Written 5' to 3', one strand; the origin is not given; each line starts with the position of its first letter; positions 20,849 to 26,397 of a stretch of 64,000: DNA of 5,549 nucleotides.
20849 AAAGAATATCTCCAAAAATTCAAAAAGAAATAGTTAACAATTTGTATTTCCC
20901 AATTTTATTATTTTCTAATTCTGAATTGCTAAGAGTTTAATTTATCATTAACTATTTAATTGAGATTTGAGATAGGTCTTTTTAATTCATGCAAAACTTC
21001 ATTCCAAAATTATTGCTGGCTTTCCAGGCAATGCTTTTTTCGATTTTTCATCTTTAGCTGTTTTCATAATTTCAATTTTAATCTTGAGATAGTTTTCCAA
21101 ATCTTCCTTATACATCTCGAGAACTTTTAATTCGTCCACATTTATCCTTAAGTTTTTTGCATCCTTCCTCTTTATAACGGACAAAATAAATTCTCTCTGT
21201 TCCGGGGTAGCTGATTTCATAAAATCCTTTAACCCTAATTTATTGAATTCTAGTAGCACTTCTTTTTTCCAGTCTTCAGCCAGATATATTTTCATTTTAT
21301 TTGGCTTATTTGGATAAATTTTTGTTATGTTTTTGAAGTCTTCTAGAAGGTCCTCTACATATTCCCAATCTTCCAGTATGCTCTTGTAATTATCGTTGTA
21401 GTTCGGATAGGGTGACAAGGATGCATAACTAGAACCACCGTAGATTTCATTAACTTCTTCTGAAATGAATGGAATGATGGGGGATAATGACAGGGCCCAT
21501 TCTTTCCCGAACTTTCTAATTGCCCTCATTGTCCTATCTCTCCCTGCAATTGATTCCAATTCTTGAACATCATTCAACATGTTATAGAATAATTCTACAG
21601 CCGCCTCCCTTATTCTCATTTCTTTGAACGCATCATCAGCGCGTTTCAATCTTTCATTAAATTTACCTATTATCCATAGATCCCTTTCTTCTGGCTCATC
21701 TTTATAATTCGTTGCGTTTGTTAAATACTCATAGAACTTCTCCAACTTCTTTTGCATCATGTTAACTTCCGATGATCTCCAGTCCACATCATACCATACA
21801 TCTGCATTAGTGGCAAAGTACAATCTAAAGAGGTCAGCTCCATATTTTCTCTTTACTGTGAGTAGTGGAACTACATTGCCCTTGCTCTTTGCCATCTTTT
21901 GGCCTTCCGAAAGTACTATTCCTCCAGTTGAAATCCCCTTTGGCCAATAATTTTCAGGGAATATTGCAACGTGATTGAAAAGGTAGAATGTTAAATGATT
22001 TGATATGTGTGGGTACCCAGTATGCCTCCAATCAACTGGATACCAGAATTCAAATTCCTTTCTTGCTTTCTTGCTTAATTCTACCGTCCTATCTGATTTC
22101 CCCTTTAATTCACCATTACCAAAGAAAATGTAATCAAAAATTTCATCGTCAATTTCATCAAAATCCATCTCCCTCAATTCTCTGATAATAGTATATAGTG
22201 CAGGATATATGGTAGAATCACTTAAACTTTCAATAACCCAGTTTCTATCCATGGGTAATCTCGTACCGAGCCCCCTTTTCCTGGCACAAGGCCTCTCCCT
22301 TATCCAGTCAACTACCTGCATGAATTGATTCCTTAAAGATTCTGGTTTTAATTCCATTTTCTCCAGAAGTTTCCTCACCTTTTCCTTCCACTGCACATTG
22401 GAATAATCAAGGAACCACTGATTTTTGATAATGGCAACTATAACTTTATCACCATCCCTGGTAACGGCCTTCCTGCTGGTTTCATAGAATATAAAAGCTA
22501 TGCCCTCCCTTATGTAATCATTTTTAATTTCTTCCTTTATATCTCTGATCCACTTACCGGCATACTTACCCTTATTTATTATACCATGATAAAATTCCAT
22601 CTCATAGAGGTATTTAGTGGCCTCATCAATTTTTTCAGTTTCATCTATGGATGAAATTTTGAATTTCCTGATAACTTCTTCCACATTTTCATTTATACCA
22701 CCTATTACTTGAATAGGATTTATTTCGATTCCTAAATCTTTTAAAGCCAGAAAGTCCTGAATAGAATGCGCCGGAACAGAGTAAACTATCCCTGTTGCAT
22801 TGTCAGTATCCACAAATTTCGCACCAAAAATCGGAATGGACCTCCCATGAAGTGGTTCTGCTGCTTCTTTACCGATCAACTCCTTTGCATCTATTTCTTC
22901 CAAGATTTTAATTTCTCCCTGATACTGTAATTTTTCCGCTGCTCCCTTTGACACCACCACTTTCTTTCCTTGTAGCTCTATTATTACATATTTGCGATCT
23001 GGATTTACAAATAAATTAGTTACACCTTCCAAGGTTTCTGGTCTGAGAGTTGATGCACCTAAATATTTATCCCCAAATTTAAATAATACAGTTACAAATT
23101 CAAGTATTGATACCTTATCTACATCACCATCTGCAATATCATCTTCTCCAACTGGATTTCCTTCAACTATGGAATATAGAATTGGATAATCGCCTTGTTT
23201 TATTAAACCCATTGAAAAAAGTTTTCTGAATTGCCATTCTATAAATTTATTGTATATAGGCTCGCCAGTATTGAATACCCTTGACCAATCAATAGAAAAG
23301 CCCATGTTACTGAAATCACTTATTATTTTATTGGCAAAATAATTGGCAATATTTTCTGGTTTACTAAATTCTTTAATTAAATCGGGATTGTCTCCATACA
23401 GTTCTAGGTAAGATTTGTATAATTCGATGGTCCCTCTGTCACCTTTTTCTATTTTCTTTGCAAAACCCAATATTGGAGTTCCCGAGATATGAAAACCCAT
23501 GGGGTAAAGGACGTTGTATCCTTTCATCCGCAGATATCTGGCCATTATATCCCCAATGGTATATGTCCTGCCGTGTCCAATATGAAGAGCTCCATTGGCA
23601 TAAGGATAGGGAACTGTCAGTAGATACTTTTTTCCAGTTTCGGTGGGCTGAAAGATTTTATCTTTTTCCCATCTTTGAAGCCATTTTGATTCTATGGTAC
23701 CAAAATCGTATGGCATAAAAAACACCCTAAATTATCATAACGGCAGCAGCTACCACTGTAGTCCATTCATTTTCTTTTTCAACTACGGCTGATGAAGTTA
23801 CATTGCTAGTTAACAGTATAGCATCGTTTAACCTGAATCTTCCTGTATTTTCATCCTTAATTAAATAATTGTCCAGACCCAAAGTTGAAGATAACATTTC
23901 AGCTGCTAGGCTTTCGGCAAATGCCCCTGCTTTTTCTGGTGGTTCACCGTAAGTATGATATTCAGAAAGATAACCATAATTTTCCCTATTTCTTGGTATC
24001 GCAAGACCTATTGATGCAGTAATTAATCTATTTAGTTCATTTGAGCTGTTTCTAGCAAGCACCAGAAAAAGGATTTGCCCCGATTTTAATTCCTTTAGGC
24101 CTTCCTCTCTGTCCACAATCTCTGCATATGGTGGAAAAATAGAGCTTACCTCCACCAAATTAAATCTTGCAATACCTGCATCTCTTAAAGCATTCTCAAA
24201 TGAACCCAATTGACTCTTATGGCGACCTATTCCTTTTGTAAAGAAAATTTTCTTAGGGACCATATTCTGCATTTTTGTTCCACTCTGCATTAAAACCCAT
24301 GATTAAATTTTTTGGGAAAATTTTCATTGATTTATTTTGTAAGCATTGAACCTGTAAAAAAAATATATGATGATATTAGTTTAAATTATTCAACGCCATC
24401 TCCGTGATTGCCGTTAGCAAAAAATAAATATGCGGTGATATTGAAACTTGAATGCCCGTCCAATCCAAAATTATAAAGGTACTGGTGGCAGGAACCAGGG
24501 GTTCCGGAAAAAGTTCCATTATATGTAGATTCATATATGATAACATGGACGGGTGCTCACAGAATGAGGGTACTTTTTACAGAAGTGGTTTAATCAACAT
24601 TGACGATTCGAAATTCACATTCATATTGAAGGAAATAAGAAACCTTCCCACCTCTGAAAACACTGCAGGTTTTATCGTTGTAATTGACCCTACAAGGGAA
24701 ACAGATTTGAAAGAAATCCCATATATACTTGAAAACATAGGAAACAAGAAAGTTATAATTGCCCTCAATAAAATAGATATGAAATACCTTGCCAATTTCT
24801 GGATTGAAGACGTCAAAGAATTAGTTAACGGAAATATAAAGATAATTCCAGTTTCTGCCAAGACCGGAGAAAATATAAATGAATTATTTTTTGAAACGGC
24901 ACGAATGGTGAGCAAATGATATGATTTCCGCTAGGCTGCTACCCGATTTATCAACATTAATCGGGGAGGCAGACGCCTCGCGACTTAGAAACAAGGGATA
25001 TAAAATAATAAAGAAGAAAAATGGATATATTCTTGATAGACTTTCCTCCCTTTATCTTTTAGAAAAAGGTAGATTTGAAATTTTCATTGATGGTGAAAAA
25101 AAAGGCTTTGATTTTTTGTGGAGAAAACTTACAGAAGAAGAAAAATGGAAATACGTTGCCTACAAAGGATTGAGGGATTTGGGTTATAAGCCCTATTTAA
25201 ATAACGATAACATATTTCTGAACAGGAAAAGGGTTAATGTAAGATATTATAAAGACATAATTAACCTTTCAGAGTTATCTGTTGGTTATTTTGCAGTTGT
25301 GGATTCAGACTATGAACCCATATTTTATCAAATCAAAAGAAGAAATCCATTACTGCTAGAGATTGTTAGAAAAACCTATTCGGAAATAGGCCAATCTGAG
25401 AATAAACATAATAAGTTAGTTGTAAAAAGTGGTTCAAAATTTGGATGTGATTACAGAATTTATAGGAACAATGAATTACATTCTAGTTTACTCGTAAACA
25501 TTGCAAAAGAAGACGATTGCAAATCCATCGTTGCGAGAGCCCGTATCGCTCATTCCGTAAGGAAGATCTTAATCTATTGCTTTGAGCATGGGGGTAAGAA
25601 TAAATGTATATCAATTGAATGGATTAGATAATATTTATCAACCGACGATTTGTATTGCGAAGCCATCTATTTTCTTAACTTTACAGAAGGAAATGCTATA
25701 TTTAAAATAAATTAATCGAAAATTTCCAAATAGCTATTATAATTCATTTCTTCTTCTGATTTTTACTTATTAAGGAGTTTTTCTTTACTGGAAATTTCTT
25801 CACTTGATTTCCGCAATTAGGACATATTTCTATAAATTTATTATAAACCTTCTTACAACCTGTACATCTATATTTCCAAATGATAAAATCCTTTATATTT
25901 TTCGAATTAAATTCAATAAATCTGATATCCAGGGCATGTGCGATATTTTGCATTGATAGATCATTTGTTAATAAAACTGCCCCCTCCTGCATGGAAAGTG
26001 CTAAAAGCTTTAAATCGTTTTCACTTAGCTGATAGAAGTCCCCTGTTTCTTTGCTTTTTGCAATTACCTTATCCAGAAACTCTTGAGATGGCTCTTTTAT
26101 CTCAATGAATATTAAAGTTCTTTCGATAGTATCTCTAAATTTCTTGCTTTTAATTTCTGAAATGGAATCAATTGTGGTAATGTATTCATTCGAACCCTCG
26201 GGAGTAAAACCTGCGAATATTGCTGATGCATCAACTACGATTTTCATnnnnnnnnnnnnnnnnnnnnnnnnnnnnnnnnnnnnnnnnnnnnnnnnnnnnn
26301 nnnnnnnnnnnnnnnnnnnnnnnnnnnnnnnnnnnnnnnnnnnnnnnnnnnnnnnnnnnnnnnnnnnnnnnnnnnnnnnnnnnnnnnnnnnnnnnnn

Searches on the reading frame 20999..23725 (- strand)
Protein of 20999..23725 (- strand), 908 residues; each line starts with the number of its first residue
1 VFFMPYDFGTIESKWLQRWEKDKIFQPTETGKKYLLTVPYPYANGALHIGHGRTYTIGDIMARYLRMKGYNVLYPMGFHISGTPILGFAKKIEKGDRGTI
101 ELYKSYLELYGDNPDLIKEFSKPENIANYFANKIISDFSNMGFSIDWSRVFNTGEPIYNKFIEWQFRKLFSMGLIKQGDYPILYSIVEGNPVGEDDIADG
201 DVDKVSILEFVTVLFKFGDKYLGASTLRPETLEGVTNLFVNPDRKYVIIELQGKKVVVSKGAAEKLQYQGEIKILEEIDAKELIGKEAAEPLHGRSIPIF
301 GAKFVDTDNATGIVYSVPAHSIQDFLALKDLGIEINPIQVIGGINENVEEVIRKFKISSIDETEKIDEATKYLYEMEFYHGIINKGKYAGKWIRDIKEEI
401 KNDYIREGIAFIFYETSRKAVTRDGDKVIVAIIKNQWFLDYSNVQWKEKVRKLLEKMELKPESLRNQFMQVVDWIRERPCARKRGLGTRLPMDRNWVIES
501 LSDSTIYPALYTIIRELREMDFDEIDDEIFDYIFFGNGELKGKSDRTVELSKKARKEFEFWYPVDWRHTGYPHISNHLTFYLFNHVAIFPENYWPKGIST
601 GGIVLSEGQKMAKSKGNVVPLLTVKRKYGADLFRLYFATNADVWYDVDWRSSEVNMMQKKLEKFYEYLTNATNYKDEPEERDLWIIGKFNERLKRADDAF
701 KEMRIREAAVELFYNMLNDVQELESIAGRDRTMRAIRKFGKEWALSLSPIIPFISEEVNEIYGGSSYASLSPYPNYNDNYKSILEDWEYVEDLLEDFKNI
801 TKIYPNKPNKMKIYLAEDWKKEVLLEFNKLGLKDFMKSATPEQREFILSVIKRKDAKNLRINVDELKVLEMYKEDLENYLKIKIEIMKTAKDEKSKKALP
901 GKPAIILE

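Call 10: search_protein_families(library=pfam, proteins=[window:20999-23725:-], max_evalue=0.001)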
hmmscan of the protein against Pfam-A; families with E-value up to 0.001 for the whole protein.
window:20999-23725:- (908 aa): 5 families
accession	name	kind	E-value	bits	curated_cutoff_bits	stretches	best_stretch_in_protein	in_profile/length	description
PF00133.28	tRNA-synt_1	-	1.1e-42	146.8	22.7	1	14-649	1-413/414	tRNA synthetases class I (I, L, M and V)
PF09334.17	tRNA-synt_1g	-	2.6e-20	73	20.1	2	34-94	1-61/391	tRNA synthetases class I (M)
PF08264.19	Anticodon_1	-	5.2e-18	65.8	25.1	1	682-811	1-146/148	Anticodon-binding domain of tRNA ligase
PF13603.12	tRNA-synt_1_2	-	4.6e-10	39.7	25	1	222-343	23-142/185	Leucyl-tRNA synthetase, editing domain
PF01406.26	tRNA-synt_1e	-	2e-09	37.7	27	1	45-74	21-50/301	tRNA synthetases class I (C) catalytic domain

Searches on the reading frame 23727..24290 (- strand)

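Call 10: search_protein_families(library=pfam, proteins=[window:23727-24290:-], max_evalue=0.001)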
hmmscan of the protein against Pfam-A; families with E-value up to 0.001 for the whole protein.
window:23727-24290:- (187 aa): 1 family
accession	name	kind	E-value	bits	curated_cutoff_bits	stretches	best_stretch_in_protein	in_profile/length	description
PF01862.21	PvlArgDC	-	6.4e-59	198.9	22.7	1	11-186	1-161/161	Pyruvoyl-dependent arginine decarboxylase (PvlArgDC)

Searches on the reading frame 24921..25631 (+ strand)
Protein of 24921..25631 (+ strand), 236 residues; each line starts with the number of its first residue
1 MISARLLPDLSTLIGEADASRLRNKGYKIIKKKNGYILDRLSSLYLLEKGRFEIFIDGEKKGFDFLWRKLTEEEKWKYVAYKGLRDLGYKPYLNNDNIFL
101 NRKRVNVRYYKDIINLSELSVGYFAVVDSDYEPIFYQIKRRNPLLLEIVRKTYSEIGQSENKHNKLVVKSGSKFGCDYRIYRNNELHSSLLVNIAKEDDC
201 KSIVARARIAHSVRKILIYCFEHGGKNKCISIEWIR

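Call 10: search_protein_families(library=pfam, proteins=[window:24921-25631:+], max_evalue=0.001)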
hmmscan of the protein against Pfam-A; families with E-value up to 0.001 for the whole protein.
window:24921-25631:+ (236 aa): 1 family
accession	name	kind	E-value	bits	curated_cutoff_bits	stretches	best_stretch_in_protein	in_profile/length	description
PF01974.23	tRNA_int_endo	-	7.5e-14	52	27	1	164-224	14-79/85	tRNA intron endonuclease, catalytic C-terminal domain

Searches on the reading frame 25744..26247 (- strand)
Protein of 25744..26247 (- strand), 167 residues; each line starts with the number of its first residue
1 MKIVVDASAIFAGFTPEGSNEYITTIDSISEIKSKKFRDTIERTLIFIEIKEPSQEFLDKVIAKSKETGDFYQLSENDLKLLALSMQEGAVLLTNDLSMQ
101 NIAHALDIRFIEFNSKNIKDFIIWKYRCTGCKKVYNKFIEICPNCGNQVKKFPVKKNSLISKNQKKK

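Call 10: search_protein_families(library=pfam, proteins=[window:25744-26247:-], max_evalue=0.001)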
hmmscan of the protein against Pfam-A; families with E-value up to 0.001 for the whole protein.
window:25744-26247:- (167 aa): 3 families
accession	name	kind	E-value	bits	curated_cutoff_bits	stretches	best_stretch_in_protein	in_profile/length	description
PF17146.10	PIN_6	-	1.1e-17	64.7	27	1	3-87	1-86/87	PIN domain of ribonuclease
PF06906.16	DUF1272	-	0.0001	22.8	25.3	1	120-155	21-57/57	Protein of unknown function (DUF1272)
PF01850.27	PIN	-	0.00014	22.9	23.6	0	35-103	55-118/120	PIN domain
